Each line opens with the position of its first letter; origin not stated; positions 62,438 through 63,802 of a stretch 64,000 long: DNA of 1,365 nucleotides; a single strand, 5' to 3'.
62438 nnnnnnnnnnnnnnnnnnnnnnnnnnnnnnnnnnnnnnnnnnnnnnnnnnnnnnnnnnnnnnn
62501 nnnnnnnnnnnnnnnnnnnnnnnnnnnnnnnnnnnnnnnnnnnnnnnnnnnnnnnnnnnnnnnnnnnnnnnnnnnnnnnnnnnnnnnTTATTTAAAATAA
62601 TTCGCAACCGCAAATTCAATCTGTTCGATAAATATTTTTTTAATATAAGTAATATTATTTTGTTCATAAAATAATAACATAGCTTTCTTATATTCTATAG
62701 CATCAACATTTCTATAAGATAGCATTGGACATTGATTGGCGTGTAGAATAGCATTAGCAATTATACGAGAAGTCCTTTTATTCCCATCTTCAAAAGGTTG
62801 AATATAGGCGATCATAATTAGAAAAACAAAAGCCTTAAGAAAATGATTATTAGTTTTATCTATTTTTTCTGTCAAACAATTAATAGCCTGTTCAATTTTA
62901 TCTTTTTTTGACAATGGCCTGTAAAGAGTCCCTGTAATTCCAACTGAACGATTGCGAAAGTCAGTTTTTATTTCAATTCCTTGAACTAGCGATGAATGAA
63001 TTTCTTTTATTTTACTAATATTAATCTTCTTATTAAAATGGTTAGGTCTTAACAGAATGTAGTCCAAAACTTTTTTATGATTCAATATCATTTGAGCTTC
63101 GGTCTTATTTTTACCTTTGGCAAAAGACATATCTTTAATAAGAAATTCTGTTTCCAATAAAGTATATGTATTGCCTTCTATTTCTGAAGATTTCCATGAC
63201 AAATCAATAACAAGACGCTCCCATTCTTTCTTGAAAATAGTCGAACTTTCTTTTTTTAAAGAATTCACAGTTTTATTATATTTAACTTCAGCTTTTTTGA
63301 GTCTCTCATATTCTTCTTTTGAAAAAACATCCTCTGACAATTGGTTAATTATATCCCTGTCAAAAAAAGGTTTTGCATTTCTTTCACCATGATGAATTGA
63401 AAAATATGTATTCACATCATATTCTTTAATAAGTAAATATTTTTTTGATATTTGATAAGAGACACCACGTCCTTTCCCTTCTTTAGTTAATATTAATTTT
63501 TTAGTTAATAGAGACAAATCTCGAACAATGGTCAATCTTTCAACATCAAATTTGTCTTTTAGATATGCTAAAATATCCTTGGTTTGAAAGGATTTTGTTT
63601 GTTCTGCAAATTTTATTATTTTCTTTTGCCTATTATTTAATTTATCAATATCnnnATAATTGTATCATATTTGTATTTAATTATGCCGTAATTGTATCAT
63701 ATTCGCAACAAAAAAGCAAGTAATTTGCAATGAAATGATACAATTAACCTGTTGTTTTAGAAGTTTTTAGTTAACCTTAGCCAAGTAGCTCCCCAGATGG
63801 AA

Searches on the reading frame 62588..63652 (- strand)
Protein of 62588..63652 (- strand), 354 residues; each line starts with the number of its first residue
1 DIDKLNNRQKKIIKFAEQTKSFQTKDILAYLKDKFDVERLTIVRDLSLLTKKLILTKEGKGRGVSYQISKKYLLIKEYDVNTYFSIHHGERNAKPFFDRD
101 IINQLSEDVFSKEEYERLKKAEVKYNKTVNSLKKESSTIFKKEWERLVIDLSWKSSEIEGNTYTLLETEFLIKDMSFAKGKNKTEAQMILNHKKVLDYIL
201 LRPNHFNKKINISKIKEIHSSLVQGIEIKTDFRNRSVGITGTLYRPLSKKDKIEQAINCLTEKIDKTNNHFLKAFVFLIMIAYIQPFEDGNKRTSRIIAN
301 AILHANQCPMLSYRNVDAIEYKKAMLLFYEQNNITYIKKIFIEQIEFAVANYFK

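Call 53: search_protein_families(library=pfam, proteins=[window:62588-63652:-], max_evalue=0.01)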
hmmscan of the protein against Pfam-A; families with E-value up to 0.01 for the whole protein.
window:62588-63652:- (354 aa): 3 families
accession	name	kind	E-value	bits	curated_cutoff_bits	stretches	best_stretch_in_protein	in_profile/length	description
PF02661.23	Fic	-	6.2e-14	53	24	1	210-303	2-93/93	Fic/DOC family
PF03965.22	Penicillinase_R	-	0.0031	18.3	22.6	1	9-67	5-63/115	Penicillinase repressor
PF12535.13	Nudix_N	-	0.0098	16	27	0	28-47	18-37/56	Hydrolase of X-linked nucleoside diphosphate N terminal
